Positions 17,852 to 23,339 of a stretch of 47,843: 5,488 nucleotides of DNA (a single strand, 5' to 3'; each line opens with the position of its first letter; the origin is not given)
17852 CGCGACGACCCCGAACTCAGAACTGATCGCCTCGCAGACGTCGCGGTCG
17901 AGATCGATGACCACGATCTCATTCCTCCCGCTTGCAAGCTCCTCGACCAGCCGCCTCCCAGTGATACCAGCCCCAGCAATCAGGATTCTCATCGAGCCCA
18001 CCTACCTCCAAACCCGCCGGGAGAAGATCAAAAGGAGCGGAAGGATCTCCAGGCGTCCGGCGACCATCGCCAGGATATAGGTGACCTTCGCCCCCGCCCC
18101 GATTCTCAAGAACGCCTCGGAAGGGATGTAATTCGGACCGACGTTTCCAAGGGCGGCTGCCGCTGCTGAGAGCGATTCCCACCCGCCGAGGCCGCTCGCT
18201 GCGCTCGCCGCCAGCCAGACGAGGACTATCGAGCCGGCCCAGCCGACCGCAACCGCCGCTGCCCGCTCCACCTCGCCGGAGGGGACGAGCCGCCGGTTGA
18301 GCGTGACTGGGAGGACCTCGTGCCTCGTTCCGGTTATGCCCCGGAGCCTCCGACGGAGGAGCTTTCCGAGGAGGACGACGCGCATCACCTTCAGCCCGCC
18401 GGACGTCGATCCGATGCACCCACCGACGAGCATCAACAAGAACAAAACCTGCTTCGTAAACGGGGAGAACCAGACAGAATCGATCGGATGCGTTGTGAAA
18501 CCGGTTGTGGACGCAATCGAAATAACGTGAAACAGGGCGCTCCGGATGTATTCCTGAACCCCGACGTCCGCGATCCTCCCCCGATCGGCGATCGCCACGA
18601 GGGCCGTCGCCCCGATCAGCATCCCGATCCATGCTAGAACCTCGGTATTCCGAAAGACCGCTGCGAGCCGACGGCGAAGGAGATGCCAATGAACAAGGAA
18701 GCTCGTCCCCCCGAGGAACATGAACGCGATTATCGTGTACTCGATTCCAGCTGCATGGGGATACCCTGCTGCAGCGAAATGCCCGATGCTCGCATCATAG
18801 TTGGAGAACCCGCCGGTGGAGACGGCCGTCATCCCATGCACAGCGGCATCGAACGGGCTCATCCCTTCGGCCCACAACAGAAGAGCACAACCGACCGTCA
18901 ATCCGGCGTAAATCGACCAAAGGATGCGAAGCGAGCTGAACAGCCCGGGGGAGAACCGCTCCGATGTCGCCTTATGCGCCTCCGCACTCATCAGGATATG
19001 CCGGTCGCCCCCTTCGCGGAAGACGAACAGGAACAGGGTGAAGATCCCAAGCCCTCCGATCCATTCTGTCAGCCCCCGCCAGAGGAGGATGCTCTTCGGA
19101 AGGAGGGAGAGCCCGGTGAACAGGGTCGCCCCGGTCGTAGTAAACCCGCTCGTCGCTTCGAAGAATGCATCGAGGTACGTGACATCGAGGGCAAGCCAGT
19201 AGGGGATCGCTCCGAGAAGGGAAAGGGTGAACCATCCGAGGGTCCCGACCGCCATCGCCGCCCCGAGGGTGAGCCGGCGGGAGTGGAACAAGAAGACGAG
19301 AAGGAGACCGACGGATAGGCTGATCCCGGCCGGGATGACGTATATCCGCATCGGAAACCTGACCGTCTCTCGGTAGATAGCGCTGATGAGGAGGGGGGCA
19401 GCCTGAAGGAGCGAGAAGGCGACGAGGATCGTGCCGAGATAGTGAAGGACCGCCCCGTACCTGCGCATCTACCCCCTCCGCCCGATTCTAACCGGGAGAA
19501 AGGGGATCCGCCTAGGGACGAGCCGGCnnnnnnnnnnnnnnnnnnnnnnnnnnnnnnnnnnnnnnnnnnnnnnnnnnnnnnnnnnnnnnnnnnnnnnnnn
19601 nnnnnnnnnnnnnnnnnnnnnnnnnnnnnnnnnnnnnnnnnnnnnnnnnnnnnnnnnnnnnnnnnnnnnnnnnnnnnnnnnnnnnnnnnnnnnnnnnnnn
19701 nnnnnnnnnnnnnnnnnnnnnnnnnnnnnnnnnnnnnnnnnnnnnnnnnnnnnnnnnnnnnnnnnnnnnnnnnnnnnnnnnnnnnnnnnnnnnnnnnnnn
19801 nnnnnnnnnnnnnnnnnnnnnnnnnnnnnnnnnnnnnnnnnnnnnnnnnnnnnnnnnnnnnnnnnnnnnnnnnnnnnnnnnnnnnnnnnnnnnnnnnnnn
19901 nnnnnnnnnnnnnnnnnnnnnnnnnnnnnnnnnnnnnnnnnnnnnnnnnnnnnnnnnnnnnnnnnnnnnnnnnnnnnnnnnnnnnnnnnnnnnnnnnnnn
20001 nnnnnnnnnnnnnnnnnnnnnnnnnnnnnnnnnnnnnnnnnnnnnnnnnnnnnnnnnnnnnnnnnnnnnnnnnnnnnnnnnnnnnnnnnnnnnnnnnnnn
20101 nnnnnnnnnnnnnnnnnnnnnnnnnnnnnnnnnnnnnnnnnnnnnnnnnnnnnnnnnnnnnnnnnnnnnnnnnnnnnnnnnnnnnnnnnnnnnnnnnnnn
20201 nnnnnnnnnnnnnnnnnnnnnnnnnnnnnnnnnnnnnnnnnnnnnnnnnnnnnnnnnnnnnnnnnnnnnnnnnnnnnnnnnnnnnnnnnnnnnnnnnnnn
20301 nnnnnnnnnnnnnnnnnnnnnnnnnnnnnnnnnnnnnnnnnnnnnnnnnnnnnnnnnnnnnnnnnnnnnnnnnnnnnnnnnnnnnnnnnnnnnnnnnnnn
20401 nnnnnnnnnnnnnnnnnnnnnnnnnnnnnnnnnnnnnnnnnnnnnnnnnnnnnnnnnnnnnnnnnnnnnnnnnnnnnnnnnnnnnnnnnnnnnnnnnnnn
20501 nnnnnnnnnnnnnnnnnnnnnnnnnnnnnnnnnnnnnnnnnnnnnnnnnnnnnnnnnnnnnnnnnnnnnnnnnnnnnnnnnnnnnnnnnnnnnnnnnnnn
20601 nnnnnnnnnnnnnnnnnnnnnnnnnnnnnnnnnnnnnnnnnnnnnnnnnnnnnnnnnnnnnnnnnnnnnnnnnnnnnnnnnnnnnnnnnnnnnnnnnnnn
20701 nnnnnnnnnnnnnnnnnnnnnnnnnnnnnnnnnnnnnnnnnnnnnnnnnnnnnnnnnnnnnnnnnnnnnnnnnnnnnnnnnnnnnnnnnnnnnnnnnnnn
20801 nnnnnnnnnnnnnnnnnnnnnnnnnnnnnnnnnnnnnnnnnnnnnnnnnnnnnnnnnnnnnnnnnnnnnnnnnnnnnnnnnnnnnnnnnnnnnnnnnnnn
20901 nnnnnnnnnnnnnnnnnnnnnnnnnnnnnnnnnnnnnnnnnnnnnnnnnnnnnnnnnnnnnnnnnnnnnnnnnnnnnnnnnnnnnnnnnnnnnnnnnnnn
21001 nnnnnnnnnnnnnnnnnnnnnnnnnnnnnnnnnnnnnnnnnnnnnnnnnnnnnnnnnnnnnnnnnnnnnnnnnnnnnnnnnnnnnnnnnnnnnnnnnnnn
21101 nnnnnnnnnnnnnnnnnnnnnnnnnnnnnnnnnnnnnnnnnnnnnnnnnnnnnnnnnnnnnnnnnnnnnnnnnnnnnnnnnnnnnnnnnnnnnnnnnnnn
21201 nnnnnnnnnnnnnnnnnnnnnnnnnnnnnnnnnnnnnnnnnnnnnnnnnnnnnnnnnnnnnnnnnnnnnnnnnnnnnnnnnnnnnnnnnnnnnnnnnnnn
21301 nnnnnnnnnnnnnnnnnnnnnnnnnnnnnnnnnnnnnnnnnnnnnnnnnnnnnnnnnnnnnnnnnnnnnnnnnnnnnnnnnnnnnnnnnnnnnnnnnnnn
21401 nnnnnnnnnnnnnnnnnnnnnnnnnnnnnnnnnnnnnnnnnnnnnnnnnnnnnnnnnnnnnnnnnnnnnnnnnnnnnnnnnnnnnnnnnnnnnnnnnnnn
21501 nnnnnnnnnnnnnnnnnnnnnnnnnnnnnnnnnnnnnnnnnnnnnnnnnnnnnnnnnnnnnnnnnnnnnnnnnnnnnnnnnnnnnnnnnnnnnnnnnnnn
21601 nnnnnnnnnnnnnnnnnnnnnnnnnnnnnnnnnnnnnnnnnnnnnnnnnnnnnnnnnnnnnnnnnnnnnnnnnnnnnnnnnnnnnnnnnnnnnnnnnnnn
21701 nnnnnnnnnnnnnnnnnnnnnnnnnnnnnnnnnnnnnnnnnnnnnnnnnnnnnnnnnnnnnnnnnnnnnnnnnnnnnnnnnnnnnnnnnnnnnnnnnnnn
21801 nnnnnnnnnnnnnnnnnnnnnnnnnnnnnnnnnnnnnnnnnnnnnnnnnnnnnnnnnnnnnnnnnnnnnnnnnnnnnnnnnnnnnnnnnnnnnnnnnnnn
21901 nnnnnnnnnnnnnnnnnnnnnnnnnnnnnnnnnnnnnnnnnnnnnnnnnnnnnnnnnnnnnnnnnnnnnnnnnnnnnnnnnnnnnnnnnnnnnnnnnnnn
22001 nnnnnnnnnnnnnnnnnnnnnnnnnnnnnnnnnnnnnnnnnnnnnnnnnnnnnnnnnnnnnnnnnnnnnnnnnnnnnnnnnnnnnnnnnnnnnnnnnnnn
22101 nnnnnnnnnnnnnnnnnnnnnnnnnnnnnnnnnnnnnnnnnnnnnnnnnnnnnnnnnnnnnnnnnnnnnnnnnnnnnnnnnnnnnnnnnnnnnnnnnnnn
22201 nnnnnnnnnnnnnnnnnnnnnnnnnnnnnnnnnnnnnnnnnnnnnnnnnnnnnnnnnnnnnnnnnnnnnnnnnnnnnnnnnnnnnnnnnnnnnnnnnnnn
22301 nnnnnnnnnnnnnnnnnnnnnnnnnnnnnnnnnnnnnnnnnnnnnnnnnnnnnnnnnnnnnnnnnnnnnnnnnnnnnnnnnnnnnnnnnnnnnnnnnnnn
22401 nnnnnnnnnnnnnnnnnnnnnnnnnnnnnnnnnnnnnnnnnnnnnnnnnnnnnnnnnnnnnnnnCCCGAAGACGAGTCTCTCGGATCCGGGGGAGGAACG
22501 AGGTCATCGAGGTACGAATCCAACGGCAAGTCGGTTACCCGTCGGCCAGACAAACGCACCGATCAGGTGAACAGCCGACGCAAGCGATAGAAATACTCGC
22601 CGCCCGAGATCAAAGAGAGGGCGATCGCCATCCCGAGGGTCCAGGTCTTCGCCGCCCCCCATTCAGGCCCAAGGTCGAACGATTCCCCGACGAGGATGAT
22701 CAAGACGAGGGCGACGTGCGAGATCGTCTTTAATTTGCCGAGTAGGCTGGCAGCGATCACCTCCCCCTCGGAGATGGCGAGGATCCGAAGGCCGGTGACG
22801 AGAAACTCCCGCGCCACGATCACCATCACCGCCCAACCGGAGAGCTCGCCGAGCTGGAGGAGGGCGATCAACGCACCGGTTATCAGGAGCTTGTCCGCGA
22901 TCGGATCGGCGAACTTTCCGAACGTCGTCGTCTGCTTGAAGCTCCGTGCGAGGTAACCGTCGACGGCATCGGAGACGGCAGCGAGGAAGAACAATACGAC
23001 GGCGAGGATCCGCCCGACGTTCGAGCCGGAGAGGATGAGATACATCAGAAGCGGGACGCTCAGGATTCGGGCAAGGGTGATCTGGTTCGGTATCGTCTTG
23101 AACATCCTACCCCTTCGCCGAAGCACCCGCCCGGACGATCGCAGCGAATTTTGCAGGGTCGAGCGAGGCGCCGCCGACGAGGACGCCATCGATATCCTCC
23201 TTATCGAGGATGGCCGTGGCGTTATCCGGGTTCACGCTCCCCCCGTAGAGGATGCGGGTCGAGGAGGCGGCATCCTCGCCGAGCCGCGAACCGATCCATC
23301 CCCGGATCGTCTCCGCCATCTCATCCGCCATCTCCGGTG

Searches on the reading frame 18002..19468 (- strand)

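Call 36: search_protein_families(library=pfam, proteins=[window:18002-19468:-], max_evalue=0.0001)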
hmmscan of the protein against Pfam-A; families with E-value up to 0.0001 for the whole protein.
window:18002-19468:- (488 aa): 1 family
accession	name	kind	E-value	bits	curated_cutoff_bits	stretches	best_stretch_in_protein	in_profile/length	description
PF02386.22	TrkH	-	1.3e-44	153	27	1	78-483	42-491/502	Cation transport protein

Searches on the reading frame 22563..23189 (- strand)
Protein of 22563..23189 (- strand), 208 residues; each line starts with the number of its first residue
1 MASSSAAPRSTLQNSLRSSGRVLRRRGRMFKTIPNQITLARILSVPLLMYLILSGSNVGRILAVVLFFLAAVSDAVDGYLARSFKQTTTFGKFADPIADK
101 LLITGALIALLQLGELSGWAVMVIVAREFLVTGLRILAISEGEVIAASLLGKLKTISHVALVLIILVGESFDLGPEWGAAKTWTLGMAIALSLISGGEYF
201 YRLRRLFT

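Call 36: search_protein_families(library=pfam, proteins=[window:22563-23189:-], max_evalue=0.0001)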
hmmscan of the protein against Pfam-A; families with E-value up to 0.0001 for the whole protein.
window:22563-23189:- (208 aa): 1 family
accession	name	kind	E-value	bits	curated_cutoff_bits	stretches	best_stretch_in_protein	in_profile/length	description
PF01066.26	CDP-OH_P_transf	-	3.5e-42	144.8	22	1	32-192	2-150/152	CDP-alcohol phosphatidyltransferase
